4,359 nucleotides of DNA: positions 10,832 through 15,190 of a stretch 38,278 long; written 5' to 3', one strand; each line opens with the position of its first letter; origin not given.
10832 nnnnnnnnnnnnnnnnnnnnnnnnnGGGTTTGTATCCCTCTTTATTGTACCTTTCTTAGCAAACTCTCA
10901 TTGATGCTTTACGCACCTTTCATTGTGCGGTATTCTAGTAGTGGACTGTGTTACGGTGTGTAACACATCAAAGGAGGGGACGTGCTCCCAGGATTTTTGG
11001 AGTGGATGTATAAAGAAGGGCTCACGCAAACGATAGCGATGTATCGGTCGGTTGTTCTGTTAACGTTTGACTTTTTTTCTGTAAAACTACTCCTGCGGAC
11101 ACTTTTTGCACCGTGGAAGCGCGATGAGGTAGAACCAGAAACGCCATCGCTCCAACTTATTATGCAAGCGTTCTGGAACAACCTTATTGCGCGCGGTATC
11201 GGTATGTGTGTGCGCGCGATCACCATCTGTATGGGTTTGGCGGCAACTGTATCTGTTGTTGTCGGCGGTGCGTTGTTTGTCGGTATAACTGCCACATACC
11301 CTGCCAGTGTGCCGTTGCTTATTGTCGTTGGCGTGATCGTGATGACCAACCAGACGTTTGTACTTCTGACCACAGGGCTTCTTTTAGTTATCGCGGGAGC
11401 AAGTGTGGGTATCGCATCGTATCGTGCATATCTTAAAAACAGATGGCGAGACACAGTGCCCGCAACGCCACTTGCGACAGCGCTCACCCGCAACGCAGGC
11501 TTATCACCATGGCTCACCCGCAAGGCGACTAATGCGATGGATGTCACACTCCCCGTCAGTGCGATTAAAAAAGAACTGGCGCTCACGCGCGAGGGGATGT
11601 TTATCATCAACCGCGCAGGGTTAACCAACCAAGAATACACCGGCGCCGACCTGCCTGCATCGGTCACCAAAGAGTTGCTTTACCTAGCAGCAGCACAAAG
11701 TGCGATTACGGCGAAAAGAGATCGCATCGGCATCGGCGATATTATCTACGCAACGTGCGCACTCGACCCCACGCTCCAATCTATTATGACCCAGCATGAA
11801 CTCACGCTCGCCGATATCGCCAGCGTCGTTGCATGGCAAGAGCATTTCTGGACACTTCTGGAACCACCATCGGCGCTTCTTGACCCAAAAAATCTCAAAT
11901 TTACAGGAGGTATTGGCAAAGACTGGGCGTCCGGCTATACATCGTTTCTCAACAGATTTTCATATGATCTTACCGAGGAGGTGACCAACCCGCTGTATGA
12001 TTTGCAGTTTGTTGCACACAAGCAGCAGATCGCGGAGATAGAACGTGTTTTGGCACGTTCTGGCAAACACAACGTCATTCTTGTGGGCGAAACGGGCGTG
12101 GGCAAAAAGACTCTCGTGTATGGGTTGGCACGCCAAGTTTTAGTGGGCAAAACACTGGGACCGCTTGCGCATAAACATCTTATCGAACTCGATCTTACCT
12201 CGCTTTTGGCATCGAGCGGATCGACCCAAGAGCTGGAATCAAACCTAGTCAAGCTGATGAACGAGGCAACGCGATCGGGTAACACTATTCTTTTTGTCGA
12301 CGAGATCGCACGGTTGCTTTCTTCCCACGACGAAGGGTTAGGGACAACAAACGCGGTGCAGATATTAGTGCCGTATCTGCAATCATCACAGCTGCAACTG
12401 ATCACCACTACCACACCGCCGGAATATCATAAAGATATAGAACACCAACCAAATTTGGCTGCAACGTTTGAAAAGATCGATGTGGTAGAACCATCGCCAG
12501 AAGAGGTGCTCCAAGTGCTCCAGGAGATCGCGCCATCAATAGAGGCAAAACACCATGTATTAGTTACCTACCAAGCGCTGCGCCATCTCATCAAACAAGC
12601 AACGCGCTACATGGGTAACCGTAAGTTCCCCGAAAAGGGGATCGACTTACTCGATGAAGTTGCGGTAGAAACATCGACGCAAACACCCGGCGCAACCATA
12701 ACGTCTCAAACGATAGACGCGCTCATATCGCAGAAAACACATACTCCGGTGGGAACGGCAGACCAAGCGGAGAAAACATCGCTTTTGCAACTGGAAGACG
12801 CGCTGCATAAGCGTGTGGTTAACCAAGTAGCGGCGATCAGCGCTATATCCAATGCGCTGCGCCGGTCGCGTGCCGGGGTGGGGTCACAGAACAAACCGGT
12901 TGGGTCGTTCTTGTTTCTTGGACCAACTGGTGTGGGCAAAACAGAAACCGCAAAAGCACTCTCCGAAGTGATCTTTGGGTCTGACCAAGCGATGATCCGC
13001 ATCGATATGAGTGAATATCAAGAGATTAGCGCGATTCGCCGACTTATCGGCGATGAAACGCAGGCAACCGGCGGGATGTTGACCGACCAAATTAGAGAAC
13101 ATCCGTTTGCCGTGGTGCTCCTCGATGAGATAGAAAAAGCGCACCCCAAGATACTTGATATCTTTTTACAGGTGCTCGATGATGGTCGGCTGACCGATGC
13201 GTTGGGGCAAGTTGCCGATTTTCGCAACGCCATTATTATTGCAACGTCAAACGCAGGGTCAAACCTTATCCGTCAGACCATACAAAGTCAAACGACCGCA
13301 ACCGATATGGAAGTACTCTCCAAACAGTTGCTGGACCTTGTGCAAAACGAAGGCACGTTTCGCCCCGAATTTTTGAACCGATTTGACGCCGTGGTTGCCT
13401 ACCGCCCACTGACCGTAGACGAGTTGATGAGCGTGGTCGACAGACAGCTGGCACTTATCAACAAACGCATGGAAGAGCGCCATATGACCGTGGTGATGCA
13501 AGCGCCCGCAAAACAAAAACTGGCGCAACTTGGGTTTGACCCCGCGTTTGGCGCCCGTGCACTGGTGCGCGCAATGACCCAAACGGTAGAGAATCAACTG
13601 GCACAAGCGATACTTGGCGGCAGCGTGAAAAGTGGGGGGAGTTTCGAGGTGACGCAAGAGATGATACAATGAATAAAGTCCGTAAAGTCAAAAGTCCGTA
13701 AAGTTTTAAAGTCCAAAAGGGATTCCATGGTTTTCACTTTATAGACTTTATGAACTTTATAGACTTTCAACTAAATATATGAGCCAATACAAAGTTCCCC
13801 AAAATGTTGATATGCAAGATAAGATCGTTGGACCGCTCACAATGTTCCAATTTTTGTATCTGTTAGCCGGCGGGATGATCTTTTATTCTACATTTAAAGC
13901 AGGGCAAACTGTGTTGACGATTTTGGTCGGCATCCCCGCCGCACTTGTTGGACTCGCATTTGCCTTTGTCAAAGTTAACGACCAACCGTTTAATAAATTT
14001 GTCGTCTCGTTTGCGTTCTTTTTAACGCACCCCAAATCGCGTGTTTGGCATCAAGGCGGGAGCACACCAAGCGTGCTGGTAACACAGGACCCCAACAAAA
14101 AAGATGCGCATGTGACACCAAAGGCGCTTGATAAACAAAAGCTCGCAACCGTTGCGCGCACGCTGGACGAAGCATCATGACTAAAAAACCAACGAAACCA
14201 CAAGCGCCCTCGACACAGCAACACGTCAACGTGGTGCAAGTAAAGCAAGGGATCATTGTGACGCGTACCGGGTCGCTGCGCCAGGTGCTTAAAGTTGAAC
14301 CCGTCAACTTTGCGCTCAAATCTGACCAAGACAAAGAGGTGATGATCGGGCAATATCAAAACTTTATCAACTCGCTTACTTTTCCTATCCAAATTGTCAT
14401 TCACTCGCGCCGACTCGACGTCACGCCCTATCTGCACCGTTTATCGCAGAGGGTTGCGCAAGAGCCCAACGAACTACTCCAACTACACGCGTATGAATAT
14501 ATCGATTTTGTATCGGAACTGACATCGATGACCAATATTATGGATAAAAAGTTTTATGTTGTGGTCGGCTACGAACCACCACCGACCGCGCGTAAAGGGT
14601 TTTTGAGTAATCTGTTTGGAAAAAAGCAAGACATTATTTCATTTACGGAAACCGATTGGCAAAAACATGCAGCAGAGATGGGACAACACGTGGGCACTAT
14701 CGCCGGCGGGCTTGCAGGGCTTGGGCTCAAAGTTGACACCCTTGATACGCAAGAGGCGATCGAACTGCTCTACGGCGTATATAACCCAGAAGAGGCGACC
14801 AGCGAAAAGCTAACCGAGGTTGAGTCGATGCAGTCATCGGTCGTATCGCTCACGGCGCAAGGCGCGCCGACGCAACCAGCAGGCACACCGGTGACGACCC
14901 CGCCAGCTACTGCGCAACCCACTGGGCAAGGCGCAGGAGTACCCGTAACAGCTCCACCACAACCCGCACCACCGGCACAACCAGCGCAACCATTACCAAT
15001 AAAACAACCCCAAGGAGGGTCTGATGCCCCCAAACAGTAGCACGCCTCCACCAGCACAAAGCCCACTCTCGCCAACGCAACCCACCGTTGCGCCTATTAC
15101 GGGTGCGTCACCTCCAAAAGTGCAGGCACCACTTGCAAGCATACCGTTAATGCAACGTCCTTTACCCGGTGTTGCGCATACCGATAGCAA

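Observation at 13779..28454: Fifteen-kb T4SS-like locus lacking relaxase, coupling protein and VirB6/8/9/10 but rich in wall-remodelling and surface proteins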

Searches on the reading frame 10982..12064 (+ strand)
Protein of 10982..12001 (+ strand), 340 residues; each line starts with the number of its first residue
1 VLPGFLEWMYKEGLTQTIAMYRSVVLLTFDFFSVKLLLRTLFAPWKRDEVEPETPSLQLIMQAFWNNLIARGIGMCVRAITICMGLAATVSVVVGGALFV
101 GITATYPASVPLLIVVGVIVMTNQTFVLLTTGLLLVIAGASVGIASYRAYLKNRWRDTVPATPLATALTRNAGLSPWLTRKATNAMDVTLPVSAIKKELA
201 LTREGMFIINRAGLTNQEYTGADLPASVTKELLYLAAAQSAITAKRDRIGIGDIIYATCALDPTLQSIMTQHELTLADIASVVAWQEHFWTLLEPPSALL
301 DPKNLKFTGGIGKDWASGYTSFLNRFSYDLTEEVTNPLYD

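Call 68: search_protein_families(library=pfam, proteins=[window:10982-12001:+], max_evalue=10)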
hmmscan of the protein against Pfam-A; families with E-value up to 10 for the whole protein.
window:10982-12001:+ (340 aa): 1 family
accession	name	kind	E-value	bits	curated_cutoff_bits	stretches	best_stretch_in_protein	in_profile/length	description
PF03239.20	FTR1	-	5.9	6.5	25.3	0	109-148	169-208/284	Iron permease FTR1 family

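Call 85: find_related_loci(query=A6, collection=metagenome_contigs, flank=7000)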
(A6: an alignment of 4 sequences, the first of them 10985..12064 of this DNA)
Query A6 (360 aa) in metagenome_contigs; peptide patterns used: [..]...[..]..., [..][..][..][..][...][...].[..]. (x = any residue, [..] = any of these).
439 stretches matched a pattern; 256 encode a relative of the query (tblastn E <= 1e-3); the best 80 are kept; 80 distinct loci.
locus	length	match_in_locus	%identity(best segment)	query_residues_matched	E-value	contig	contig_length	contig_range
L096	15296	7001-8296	25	4-360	9e-29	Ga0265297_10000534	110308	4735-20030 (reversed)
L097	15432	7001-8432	35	4-359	2e-28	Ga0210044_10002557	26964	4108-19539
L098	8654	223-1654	35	4-359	2e-28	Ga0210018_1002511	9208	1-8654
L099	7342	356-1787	35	4-359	2e-28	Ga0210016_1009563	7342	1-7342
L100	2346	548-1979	35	4-359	1e-28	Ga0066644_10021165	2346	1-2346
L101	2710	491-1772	32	4-359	3e-28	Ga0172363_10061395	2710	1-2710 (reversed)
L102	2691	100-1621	33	4-360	2e-26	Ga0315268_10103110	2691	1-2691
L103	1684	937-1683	31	1-253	4e-26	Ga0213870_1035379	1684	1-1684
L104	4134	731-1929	33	29-359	3e-23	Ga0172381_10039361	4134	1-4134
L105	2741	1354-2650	38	3-359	4e-23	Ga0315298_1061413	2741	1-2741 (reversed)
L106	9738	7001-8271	32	4-358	5e-22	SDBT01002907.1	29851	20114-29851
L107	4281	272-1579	35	2-360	7e-22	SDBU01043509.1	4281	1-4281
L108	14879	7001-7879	25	4-359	3e-21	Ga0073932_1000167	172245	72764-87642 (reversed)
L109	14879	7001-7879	25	4-359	3e-21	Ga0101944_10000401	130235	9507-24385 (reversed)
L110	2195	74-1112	30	4-360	3e-21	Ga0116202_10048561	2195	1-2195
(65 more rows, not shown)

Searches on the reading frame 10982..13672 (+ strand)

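Call 5: search_protein_families(library=pfam, proteins=[window:10982-13672:+], max_evalue=0.01)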
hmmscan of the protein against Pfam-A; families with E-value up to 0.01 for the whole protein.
window:10982-13672:+ (896 aa): 23 families
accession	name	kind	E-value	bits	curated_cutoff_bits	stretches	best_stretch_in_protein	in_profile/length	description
PF07724.20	AAA_2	-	1.8e-51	175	27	1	638-803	1-165/166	AAA domain (Cdc48 subfamily)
PF07728.20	AAA_5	-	3.1e-20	73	22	2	643-760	2-125/139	AAA domain (dynein-related subfamily)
PF10431.15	ClpB_D2-small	-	1.1e-19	70.7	21.9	1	810-889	1-80/81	C-terminal, D2-small domain, of ClpB protein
PF00004.35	AAA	-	2.7e-19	70.4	21.2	2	365-478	1-109/131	ATPase family associated with various cellular activities (AAA)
PF17871.7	AAA_lid_9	-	4.4e-13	49.5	22.8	1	506-596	2-92/104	AAA lid domain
PF00158.32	Sigma54_activat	-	8.8e-09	35.7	20.2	1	641-761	23-147/168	Sigma-54 interaction domain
PF13173.12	AAA_14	-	1.5e-06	28.7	27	0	364-445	4-74/129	AAA domain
PF01078.27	Mg_chelatase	-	2.4e-06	27.6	20.3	0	341-382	2-42/207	Magnesium chelatase, subunit ChlI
PF13401.12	AAA_22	-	3.4e-06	27.8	27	1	642-733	7-109/130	AAA domain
PF05673.19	DUF815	-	1.6e-05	24.7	23.8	0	349-387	40-78/249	Protein of unknown function (DUF815)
PF13191.12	AAA_16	-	1.9e-05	25.7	32.6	0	343-386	2-48/167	AAA ATPase domain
PF12775.13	AAA_7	-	3.4e-05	23.9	25.8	0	642-690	35-83/181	P-loop containing dynein motor region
PF00437.27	T2SSE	-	4.8e-05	22.6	24.9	0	637-680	139-183/370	Type II/IV secretion system protein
PF20720.3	nSTAND3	-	6.1e-05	23.2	27.2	0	362-388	17-43/155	Novel STAND NTPase 3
PF01695.23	IstB_IS21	-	0.00022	21.2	24.1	0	344-385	74-115/238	IstB-like ATP binding protein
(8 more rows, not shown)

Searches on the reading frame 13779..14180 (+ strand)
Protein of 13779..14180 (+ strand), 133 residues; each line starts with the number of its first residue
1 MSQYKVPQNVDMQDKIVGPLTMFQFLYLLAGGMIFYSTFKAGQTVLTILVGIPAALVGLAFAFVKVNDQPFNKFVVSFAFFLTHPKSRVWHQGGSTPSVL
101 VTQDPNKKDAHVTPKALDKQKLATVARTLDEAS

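Call 4: search_protein_families(library=pfam, proteins=[window:13779-14180:+], max_evalue=0.01)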
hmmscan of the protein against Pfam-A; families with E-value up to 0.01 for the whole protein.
window:13779-14180:+ (133 aa): 1 family
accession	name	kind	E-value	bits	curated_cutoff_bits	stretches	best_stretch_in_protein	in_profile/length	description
PF12666.12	PrgI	-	2.6e-10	41.2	27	1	5-89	1-90/91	PrgI family protein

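Call 22: search_protein_families(library=ncbifam, proteins=[window:13779-14180:+], max_evalue=1)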
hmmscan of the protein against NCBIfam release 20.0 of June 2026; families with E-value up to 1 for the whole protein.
window:13779-14180:+ (133 aa): 0 families

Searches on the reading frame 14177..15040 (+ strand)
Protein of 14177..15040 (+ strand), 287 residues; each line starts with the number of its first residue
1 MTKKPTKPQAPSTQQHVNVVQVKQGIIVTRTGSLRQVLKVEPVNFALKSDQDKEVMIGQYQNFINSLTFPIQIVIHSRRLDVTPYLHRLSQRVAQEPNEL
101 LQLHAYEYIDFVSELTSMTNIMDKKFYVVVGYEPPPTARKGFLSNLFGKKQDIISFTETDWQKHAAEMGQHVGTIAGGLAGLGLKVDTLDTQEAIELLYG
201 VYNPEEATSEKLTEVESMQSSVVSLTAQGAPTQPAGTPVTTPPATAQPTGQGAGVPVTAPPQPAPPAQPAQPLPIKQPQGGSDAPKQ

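Call 4: search_protein_families(library=pfam, proteins=[window:14177-15040:+], max_evalue=0.01)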
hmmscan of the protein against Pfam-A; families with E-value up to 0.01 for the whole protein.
window:14177-15040:+ (287 aa): 0 families

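Call 22: search_protein_families(library=ncbifam, proteins=[window:14177-15040:+], max_evalue=1)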
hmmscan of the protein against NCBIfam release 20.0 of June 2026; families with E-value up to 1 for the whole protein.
window:14177-15040:+ (287 aa): 6 families
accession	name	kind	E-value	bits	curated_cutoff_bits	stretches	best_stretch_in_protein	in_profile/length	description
NF045975.1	VirB4_plasma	equivalog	2.4e-08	32.2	590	1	16-130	107-233/894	Mbov_0397 family ICE element conjugal transfer ATPase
NF045971.1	conju_CD1110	equivalog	1.8e-05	23.2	325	1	21-129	10-118/752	VirB4-like conjugal transfer ATPase, CD1110 family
TIGR00929.1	VirB4_CagE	subfamily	2.2e-05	22.9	643.1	1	8-136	3-124/792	VirB4 family type IV secretion/conjugal transfer ATPase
NF041427.1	TrsD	subfamily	0.00023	21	200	1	19-130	21-142/201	TrsD/TraD family conjugative transfer protein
NF033930.1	pneumo_PspA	exception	0.015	14.1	850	1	158-275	282-397/659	pneumococcal surface protein A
NF042935.1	SCO6880_fam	subfamily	0.021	13.8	60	1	162-208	245-292/477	SCO6880 family protein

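Call 23: search_protein_families(library=pfam, proteins=[window:14177-15040:+], max_evalue=10)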
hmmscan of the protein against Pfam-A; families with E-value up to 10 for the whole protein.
window:14177-15040:+ (287 aa): 0 families
